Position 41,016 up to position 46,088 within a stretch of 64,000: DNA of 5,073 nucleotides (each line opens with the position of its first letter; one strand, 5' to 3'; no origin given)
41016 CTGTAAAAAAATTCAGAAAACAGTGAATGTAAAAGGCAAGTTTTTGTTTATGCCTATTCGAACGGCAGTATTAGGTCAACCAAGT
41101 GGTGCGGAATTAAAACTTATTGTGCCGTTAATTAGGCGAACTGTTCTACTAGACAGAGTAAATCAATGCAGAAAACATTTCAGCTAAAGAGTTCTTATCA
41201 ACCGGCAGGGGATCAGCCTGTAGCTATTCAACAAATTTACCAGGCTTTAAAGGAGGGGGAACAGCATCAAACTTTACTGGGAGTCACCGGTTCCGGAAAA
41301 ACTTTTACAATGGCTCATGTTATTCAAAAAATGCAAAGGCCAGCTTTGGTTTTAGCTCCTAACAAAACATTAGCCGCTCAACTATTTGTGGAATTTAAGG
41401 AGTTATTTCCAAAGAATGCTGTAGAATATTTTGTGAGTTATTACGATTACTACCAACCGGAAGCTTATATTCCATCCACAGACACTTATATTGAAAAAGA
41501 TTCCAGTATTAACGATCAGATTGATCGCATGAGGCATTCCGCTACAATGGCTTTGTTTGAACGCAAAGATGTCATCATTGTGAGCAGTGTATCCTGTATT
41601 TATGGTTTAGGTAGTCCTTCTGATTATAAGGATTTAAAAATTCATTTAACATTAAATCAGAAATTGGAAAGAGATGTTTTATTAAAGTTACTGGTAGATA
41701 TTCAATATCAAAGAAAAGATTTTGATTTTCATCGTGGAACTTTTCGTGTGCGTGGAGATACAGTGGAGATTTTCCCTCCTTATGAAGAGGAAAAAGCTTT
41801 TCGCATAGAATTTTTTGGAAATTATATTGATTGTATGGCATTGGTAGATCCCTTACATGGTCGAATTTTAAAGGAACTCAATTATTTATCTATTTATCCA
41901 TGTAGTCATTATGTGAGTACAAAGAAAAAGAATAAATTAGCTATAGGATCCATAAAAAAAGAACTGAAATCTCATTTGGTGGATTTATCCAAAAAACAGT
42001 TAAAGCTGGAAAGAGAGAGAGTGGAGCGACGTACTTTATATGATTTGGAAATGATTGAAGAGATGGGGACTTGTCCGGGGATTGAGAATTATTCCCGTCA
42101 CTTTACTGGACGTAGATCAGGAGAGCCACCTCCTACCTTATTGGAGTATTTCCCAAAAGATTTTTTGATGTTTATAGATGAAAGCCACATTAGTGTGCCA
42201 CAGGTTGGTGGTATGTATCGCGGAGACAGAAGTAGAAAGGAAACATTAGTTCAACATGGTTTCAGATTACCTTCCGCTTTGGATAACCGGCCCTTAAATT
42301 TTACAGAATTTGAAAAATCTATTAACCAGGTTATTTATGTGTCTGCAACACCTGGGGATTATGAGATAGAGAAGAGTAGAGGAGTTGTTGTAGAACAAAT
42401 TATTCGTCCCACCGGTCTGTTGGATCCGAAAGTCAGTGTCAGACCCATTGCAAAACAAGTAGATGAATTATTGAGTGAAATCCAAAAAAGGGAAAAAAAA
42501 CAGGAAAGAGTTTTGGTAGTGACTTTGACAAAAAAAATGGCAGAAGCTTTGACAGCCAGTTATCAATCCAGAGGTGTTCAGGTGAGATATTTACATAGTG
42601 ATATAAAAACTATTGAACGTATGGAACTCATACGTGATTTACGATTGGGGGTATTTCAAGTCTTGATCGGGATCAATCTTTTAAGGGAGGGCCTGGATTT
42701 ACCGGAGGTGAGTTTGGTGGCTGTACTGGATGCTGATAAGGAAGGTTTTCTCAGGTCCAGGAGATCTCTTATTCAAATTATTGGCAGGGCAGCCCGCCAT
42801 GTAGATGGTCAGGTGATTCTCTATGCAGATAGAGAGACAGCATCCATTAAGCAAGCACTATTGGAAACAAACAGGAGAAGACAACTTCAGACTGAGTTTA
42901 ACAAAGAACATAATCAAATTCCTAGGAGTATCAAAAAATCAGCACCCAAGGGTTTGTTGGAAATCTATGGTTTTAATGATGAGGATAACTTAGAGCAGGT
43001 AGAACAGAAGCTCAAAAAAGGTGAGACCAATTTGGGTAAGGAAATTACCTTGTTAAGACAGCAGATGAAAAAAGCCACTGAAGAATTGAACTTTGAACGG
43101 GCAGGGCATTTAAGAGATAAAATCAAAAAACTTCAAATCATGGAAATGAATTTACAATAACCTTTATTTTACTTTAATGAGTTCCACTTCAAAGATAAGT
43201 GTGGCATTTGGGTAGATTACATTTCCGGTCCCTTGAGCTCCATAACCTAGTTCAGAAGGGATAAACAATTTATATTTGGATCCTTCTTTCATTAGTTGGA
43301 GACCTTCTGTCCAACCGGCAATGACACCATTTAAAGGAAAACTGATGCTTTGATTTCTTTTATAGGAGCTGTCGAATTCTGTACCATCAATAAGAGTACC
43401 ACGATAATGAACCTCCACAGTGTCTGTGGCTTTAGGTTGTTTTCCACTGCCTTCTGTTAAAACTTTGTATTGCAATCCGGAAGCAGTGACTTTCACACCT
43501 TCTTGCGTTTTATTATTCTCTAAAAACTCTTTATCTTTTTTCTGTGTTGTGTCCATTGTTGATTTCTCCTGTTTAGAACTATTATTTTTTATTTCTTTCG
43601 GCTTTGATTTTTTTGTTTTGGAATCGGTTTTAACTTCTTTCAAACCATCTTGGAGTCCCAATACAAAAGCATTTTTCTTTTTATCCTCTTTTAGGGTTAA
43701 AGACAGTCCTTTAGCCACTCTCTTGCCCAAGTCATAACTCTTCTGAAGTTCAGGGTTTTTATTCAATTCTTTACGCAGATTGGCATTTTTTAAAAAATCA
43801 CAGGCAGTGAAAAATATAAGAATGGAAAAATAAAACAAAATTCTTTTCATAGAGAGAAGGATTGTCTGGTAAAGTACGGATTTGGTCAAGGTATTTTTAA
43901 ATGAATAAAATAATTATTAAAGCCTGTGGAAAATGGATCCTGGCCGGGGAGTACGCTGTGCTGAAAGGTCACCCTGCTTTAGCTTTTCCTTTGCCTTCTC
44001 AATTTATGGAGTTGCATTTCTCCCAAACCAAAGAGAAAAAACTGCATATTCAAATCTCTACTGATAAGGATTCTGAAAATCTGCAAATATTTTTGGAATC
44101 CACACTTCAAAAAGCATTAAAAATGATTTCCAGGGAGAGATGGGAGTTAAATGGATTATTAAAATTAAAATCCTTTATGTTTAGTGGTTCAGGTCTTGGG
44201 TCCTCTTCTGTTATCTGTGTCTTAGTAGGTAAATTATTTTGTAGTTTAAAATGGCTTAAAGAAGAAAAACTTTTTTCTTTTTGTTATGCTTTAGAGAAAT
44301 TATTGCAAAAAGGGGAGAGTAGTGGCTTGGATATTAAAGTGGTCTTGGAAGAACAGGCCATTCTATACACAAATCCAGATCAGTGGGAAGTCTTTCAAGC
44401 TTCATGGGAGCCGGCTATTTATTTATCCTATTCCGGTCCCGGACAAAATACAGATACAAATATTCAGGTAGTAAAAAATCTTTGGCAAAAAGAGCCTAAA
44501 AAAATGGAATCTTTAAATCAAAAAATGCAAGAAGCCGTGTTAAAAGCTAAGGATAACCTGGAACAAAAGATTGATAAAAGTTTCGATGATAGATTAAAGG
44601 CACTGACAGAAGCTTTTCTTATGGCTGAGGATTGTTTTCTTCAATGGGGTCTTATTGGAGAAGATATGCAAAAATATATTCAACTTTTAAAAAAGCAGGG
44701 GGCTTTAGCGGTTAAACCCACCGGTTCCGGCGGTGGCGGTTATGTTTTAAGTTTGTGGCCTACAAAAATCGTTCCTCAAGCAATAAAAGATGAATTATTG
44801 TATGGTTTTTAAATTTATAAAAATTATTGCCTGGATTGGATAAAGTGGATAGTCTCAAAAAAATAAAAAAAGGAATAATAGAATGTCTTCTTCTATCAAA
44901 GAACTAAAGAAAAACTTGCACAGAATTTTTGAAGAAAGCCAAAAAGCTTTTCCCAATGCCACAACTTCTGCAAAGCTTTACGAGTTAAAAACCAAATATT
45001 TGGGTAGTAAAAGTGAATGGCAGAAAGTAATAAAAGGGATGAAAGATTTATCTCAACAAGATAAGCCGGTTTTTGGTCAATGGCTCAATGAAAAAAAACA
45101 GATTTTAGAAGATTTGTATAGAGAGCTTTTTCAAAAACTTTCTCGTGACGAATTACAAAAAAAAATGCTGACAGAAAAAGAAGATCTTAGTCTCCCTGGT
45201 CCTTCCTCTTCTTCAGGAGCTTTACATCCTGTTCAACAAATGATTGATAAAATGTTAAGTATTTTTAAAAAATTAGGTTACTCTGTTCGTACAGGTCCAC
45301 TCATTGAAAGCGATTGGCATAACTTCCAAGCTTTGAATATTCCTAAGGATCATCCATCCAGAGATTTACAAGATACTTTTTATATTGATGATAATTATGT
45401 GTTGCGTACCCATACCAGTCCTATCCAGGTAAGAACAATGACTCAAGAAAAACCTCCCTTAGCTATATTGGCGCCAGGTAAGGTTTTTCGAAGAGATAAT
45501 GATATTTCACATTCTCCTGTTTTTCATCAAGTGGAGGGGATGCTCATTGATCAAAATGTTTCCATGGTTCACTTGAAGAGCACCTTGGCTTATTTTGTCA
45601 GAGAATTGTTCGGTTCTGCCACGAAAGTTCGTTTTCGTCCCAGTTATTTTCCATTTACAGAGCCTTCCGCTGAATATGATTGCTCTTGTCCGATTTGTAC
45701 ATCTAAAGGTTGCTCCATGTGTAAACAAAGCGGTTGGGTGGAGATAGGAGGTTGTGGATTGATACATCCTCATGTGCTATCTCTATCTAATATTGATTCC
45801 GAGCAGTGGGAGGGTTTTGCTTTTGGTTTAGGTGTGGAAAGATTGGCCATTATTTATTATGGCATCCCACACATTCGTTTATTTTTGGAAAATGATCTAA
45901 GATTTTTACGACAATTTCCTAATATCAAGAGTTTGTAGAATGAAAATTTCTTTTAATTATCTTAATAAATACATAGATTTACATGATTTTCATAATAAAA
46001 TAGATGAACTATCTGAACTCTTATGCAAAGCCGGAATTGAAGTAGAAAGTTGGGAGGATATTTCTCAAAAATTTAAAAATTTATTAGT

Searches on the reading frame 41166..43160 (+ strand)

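Call 114: search_protein_families(library=pfam, proteins=[window:41166-43160:+], max_evalue=0.00001)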
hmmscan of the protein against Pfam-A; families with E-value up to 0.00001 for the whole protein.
window:41166-43160:+ (664 aa): 6 families
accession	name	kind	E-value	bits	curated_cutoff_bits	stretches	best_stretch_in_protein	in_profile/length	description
PF17757.6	UvrB_inter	-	1.7e-30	105.4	22.9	1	159-249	1-91/91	UvrB interaction domain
PF00271.37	Helicase_C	-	3.2e-19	69.7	23.5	1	433-545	4-109/110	Helicase conserved C-terminal domain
PF12344.14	UvrB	-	3.5e-16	59.2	27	1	552-592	1-41/43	Ultra-violet resistance protein B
PF04851.21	ResIII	-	7.8e-13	49.1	22.5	1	15-119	6-114/164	Type III restriction enzyme, res subunit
PF02151.25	UVR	-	2.9e-08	33.6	21.5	1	625-657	2-34/36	UvrB/uvrC motif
PF00270.35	DEAD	-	1e-07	32.3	26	1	23-85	6-73/167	DEAD/DEAH box helicase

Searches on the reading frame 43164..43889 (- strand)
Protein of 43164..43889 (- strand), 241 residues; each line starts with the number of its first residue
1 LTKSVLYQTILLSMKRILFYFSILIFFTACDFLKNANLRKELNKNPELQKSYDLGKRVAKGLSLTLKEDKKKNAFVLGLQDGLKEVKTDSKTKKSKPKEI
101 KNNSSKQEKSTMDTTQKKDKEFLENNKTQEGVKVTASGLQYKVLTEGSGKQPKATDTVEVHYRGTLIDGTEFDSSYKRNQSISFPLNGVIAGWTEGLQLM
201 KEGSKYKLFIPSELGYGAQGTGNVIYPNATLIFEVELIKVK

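Call 114: search_protein_families(library=pfam, proteins=[window:43164-43889:-], max_evalue=0.00001)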
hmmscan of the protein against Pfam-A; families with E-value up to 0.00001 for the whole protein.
window:43164-43889:- (241 aa): 2 families
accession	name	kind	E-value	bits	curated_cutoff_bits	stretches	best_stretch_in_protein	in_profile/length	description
PF00254.34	FKBP_C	-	2.2e-32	111.7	21.1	1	150-238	3-94/94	FKBP-type peptidyl-prolyl cis-trans isomerase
PF01346.23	FKBP_N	-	7.1e-13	49.7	22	1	49-143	3-97/97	Domain amino terminal to FKBP-type peptidyl-prolyl isomerase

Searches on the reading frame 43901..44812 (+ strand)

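Call 59: search_protein_families(library=pfam, proteins=[window:43901-44812:+], max_evalue=0.00001)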
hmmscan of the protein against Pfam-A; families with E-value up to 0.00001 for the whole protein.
window:43901-44812:+ (303 aa): 2 families
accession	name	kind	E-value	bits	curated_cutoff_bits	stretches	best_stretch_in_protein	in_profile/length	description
PF08544.19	GHMP_kinases_C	-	9.8e-06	26.3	21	0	247-299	27-79/85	GHMP kinases C terminal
PF00288.32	GHMP_kinases_N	-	9.9e-06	26.1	22.3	0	70-145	4-80/87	GHMP kinases N terminal domain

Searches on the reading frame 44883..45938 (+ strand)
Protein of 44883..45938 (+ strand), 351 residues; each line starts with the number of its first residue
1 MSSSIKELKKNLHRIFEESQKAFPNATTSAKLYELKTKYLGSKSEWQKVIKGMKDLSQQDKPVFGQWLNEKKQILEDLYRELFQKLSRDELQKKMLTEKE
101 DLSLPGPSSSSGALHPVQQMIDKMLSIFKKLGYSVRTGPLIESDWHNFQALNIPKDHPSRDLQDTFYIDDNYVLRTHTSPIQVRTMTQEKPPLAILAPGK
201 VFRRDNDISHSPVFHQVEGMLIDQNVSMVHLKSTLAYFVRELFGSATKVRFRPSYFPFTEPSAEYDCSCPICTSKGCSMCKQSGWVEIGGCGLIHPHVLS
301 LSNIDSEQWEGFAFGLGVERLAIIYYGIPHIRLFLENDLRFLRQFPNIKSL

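Call 59: search_protein_families(library=pfam, proteins=[window:44883-45938:+], max_evalue=0.00001)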
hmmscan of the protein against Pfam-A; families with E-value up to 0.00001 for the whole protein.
window:44883-45938:+ (351 aa): 2 families
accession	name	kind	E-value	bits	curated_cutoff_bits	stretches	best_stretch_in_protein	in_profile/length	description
PF01409.25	tRNA-synt_2d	-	6.2e-95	317.8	19.8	1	101-345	3-246/246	tRNA synthetases class II core domain (F)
PF02912.23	Phe_tRNA-synt_N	-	6.1e-15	55.4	22.3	1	28-95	2-69/69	Aminoacyl tRNA synthetase class II, N-terminal domain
